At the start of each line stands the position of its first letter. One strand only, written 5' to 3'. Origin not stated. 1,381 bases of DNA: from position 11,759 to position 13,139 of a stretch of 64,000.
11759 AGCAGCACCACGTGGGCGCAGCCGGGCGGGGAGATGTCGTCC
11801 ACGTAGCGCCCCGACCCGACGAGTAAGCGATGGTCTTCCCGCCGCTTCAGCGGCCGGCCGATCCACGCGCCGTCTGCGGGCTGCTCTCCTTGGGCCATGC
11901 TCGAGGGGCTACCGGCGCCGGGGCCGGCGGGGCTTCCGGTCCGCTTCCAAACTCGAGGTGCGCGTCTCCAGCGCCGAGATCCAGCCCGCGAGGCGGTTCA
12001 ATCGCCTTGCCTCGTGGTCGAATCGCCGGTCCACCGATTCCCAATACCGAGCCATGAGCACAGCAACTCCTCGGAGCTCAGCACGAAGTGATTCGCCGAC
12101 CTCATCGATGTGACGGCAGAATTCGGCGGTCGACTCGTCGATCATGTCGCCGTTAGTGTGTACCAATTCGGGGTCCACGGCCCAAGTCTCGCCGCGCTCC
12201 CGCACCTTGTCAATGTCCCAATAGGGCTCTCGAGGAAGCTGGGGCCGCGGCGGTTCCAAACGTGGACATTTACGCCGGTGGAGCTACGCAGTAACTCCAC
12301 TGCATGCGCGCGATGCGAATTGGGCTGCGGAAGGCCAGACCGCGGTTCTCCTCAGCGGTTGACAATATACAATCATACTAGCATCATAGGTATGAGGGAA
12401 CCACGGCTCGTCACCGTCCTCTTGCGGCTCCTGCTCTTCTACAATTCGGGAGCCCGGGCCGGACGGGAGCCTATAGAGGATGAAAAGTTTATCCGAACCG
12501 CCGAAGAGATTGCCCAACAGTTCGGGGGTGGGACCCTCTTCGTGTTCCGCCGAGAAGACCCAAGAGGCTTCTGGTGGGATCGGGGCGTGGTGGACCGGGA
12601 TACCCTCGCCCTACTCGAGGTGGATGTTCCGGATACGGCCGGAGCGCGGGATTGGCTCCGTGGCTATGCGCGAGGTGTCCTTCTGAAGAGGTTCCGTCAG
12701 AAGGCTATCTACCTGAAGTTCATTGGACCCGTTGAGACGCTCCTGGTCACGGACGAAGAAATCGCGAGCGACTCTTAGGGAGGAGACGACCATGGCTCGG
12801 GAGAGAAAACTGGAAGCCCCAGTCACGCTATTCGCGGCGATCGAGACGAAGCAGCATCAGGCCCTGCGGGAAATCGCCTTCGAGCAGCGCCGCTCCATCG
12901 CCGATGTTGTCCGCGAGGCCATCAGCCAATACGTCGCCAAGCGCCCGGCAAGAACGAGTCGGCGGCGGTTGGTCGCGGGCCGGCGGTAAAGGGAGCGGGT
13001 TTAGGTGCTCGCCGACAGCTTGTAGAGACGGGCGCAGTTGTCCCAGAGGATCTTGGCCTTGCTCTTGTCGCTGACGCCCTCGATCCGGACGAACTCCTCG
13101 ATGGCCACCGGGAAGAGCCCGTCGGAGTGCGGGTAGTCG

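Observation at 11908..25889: Three-copy repeat family of about 310 bp encoding a 116 aa ORF, each copy immediately upstream of a minus-strand gene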

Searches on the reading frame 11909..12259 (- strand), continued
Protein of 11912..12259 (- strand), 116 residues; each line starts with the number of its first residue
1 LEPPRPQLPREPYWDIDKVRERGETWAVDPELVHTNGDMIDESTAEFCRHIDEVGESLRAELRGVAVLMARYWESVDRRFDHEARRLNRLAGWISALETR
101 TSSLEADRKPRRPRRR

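Call 31: predict_structure(alignment_id=A2)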
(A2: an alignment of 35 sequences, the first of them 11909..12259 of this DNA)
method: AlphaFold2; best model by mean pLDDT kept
length: 116 residues; sequences in the alignment: 35
mean_pLDDT: 84.3   pTM: 0.45
mean pLDDT of the five models: 84.3, 83.7, 81.8, 81.3, 80.3
residues with pLDDT >= 90: 65; 70-90: 20; 50-70: 30; < 50: 1
segments of 3 or more residues with pLDDT < 50: none
pLDDT, mean of each block of 10 residues (from residue 1): 62 56 66 74 93 98 98 98 97 97 90 80
secondary structure, 60 per line:
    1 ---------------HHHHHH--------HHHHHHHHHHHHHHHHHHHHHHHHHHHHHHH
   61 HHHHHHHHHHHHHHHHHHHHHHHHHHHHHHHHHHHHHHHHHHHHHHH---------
elements in order: H16-21 H30-107

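Call 68: search_protein_representatives(alignment_id=A2)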
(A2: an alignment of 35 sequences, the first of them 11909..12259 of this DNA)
Query: 35 sequences, 132 profile positions. Proteins with E-value up to 0.001 (for the whole library): 772; up to 1e-10: 76; up to 1e-30: 21. The best 150 are listed.
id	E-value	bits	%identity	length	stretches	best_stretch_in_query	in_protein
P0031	4.6e-57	208.0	-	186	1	5-132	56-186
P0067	5.6e-57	207.7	-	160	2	43-132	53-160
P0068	1.3e-54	200.1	-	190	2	42-130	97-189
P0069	1.9e-51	189.8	-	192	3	23-132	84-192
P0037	3.6e-50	185.7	-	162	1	3-132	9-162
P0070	4.2e-45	169.3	-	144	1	6-132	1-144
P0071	5.5e-45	168.9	-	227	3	18-130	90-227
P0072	1.4e-44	167.6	-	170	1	5-132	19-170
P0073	4.3e-44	166.0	-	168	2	17-130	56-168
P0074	3.3e-42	159.9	-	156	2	15-132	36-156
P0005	1.5e-41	157.8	-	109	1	6-132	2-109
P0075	4.1e-38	146.7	-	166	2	18-131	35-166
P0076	1.3e-36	141.8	-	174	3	18-131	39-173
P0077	7.3e-34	132.9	-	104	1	6-94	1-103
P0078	8.1e-34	132.7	-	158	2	14-132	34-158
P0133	4.4e-11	59.2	-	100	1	24-121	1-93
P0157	6.7e-10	55.4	-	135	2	24-96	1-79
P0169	2.0e-09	53.8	-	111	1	24-121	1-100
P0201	1.9e-08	50.6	-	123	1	24-131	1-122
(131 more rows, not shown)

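Call 70: find_encoding_contigs(protein=P0169, flank=1500, max_places=2)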
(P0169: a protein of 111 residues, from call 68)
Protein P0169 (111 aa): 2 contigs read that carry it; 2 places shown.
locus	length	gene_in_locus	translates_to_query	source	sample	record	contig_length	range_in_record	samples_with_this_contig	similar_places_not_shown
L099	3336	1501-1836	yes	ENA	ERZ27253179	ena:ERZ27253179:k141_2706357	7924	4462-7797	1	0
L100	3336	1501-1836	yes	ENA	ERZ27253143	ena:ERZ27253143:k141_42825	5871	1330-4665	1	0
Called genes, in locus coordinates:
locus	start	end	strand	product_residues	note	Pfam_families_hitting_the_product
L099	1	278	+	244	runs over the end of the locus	PF12570:DUF3750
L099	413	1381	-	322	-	PF03480:DctP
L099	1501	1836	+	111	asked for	-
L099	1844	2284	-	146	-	PF01575:MaoC_dehydratas, PF13452:FAS1_DH_region (weak)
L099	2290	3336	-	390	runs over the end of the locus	PF00296:Bac_luciferase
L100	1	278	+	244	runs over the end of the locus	PF12570:DUF3750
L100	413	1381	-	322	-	PF03480:DctP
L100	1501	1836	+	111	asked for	-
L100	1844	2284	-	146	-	PF01575:MaoC_dehydratas, PF13452:FAS1_DH_region (weak)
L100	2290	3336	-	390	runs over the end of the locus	PF00296:Bac_luciferase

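Call 71: find_encoding_contigs(protein=P0157, flank=1500, max_places=2)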
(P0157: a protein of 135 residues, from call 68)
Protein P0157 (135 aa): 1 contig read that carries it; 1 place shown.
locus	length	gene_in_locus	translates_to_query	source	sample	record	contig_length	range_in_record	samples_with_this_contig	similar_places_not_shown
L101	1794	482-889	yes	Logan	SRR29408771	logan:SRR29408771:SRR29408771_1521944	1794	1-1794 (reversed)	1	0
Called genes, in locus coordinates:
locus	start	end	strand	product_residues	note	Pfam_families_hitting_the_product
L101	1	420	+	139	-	?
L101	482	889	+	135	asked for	-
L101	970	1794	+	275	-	?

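Call 74: find_encoding_contigs(protein=P0201, flank=1500, max_places=1)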
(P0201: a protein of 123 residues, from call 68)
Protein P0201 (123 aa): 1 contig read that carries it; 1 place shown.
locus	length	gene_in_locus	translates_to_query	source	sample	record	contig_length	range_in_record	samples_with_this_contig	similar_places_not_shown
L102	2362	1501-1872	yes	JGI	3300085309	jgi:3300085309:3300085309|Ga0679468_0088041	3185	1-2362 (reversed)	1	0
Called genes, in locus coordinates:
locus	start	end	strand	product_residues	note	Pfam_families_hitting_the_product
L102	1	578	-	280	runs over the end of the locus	PF02900:LigB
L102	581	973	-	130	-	PF07746:LigA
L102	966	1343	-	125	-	PF12973:Cupin_7 (weak), PF07883:Cupin_2, PF02311:AraC_binding (weak)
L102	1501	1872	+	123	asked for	-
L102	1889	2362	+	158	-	?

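Call 75: find_encoding_contigs(protein=P0133, flank=1500, max_places=1)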
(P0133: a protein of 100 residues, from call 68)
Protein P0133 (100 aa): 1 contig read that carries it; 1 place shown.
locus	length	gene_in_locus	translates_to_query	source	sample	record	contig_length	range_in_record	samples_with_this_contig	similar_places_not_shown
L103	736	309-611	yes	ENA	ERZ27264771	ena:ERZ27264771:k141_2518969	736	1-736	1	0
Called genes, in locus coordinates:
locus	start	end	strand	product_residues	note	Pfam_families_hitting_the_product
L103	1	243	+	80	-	?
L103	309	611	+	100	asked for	-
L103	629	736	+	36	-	?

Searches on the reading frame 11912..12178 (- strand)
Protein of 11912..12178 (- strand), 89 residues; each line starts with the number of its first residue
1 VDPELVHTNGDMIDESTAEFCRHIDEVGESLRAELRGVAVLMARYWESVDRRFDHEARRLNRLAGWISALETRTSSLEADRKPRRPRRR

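Call 43: search_protein_families(library=pfam, proteins=[window:11912-12178:-], max_evalue=1)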
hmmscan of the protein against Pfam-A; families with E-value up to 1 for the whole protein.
seq(89 aa): 0 families

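Call 60: search_protein_families(library=ncbifam, proteins=[window:11912-12178:-], max_evalue=0.1)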
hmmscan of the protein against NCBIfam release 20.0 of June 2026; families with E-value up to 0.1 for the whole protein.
seq(89 aa): 1 family
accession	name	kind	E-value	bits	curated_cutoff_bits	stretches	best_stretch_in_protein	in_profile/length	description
TIGR04163.1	rSAM_cobopep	equivalog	0.0045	15.8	375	1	6-68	151-213/428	peptide-modifying radical SAM enzyme CbpB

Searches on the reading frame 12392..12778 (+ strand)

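Call 7: search_protein_families(library=pfam, proteins=[window:12392-12778:+], max_evalue=0.01)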
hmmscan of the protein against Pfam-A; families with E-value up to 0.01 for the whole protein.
window:12392-12778:+ (128 aa): 0 families

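Call 43: search_protein_families(library=pfam, proteins=[window:12392-12778:+], max_evalue=1)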
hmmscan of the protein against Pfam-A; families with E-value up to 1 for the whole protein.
window:12392-12778:+ (128 aa): 0 families

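Call 60: search_protein_families(library=ncbifam, proteins=[window:12392-12778:+], max_evalue=0.1)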
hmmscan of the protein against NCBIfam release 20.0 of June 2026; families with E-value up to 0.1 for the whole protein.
window:12392-12778:+ (128 aa): 2 families
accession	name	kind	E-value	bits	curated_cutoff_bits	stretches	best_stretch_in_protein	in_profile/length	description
NF041806.1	daptide_Mpa2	equivalog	0.081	12.7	40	0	84-97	21-34/41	MpaA2 family daptide-type RiPP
NF041886.1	Rmf_CrpP_fam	subfamily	0.097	12.3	28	0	82-95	25-38/39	Rmf/CrpP family protein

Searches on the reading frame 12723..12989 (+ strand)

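Call 7: search_protein_families(library=pfam, proteins=[window:12723-12989:+], max_evalue=0.01)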
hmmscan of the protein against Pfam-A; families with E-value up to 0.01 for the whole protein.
window:12723-12989:+ (88 aa): 1 family
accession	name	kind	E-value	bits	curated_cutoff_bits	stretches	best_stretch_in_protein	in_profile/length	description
PF01402.27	RHH_1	-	0.004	17.5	20.5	1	47-73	13-39/39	Ribbon-helix-helix protein, copG family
